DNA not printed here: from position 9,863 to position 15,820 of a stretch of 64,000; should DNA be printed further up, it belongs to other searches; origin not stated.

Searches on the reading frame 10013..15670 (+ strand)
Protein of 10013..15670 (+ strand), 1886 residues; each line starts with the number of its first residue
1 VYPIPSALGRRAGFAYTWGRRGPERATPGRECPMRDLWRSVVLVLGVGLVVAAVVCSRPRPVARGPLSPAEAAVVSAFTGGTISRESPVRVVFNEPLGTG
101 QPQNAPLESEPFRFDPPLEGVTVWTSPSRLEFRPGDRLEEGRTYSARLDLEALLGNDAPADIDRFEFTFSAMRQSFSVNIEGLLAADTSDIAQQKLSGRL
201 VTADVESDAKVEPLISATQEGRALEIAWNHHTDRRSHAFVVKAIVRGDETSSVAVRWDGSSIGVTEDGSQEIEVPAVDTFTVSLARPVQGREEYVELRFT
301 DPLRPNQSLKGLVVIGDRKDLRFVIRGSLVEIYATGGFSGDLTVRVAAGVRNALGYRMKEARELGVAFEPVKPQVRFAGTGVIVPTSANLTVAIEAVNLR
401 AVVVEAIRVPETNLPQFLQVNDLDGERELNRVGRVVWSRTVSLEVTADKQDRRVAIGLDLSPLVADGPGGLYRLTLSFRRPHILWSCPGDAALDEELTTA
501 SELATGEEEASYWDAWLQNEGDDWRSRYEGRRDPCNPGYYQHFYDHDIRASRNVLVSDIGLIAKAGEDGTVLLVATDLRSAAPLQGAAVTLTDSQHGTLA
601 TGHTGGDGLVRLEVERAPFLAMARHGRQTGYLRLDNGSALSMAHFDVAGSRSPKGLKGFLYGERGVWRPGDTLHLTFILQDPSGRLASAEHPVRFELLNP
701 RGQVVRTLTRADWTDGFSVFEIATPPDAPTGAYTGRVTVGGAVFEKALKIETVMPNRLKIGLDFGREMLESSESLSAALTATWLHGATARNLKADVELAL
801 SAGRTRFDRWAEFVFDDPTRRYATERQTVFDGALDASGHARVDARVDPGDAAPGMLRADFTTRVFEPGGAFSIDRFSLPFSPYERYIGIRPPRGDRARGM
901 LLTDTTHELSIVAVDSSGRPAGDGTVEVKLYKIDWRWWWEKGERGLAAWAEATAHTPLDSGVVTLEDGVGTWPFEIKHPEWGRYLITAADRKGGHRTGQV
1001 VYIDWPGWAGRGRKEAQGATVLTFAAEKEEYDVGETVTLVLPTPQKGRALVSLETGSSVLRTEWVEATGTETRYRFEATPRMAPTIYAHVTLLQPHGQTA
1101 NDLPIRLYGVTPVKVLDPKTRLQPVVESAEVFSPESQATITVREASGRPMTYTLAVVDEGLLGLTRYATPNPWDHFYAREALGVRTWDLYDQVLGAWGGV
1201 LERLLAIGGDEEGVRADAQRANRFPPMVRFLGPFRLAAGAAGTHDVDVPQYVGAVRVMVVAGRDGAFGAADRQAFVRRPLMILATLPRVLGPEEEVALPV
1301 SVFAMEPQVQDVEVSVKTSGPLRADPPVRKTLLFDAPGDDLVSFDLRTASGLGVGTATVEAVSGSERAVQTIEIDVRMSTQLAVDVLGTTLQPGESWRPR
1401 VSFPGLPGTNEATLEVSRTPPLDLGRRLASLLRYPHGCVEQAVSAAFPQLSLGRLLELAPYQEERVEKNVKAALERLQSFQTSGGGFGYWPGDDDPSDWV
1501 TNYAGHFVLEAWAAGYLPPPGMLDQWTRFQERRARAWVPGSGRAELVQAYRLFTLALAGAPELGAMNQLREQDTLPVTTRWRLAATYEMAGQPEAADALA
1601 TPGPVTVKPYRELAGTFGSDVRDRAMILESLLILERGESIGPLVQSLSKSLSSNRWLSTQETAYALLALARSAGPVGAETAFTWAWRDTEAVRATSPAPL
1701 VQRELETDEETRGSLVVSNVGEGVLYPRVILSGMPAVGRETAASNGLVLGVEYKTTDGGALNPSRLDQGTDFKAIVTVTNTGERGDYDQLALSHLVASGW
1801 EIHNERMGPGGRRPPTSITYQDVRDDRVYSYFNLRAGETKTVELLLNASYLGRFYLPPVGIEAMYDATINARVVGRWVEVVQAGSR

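Call 51: search_protein_families(library=pfam, proteins=[window:10013-15670:+], max_evalue=0.00001)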
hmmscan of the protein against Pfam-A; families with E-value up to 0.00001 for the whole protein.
window:10013-15670:+ (1886 aa): 8 families
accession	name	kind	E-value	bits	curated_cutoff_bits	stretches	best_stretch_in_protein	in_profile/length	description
PF17962.7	bMG6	-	4.3e-22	78.8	23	1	888-1005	1-112/112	Bacterial macroglobulin domain 6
PF07703.20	A2M_BRD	-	7.1e-19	68.9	22.7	1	1023-1164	2-140/140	Alpha-2-macroglobulin bait region domain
PF11974.14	bMG3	-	9.3e-19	67.7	34.9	1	556-650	1-101/103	Bacterial alpha-2-macroglobulin MG3 domain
PF01835.25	MG2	-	6.3e-16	59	32.8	1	657-737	1-80/96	MG2 domain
PF17972.7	bMG5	-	8.5e-15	55.7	26.5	1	757-869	2-114/127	Bacterial Alpha-2-macroglobulin MG5 domain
PF17973.7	bMG10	-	2.8e-11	44.1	26.2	1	1747-1866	2-129/131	Bacterial Alpha-2-macroglobulin MG10 domain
PF00207.28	A2M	-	1.1e-07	32.1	21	1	1243-1315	17-91/92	Alpha-2-macroglobulin family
PF07678.20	TED_complement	-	2.1e-06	27.5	22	0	1427-1506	18-100/312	A-macroglobulin TED domain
